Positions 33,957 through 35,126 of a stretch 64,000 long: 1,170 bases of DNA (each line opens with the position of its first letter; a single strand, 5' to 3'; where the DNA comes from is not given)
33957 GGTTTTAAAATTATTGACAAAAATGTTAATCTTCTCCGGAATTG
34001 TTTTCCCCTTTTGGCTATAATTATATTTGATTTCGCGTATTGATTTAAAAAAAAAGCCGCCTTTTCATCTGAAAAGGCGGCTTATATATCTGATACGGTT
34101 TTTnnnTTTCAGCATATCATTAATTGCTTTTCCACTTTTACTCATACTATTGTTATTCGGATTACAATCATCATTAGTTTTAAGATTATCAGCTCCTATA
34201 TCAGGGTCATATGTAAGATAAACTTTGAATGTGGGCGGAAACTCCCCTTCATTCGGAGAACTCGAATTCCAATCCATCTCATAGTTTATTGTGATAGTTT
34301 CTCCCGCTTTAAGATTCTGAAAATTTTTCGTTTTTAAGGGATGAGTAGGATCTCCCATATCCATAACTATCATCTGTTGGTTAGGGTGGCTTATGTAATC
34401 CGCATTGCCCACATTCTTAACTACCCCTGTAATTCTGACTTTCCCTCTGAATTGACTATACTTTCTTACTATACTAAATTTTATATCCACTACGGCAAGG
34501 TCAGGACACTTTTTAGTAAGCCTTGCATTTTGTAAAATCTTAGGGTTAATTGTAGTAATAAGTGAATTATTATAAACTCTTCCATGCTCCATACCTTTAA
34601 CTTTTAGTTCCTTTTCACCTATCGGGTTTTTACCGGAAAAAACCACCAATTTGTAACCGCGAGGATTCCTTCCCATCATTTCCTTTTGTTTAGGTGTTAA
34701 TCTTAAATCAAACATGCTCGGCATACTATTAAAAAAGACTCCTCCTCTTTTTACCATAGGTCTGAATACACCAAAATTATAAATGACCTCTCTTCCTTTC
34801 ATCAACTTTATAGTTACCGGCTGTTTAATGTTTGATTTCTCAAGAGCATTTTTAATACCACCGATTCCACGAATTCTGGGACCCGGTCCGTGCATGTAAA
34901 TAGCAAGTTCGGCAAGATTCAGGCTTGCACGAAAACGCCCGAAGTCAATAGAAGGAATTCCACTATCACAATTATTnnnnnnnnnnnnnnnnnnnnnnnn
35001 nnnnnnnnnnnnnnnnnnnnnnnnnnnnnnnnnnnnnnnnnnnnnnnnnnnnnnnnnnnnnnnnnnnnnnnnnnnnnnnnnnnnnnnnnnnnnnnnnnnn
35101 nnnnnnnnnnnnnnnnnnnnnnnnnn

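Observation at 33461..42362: Long nucleotide-identical blocks between family members, including promoter and terminator, indicate cassette duplication and ongoing gene conversion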

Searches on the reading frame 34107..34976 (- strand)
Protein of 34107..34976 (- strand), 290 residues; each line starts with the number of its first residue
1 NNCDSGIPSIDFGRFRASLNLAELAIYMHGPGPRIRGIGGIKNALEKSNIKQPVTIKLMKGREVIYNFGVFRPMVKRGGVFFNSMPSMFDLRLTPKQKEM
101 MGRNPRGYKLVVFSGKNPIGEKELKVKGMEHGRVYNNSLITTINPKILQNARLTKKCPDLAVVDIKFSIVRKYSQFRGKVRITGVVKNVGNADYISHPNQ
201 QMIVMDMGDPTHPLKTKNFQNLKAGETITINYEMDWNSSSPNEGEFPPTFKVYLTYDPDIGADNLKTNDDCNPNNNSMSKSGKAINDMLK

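Call 47: find_homologous_proteins(query=window:34107-34976:-, max_evalue=0.001)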
Query seq(290 aa) (290 aa): 116 proteins with E <= 0.001 among 730 candidates.
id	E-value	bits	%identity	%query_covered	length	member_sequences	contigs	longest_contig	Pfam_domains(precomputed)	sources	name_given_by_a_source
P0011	2.3e-193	659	100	100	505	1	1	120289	PF16974.12,PF10342.16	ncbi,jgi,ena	-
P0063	4.8e-127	441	67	100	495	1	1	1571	PF17957.8,PF20009.5,PF10342.16,PF14610.13,PF22898.3,PF19077.7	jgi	jgi:hypothetical protein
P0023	1.2e-112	394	62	100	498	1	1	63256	PF04151.22,PF17957.8,PF20009.5,PF10342.16,PF14610.13,PF22898.3,PF17210.10,PF19077.7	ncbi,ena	-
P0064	6.9e-111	388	64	94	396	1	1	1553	PF10342.16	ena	-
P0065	2.8e-105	370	62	94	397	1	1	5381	PF17957.8,PF10342.16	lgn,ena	-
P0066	4.6e-104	366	61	91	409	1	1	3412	-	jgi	jgi:hypothetical protein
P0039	1.1e-103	364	60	98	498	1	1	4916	PF17957.8,PF10342.16,PF14610.13,PF05345.19,PF19077.7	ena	-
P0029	7.6e-101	355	60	96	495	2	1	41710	PF16974.12,PF17957.8,PF20009.5,PF10342.16,PF14610.13,PF03443.21,PF19077.7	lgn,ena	-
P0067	1.3e-39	154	57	47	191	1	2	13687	-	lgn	-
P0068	1.5e-39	154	48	52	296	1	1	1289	-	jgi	jgi:hypothetical protein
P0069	1.9e-39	154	42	67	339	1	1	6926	-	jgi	jgi:hypothetical protein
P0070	3.4e-39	153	48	52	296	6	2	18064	-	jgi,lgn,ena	jgi:hypothetical protein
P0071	4.2e-39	152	56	47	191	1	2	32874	-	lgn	-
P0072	7.8e-39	152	55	45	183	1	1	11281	-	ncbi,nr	ncbi:MAG: hypothetical protein HQK53_11225 [Oligoflexia bacterium]|nr:hypothetical protein [Oligofle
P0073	1.1e-38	151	49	52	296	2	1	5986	-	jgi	jgi:hypothetical protein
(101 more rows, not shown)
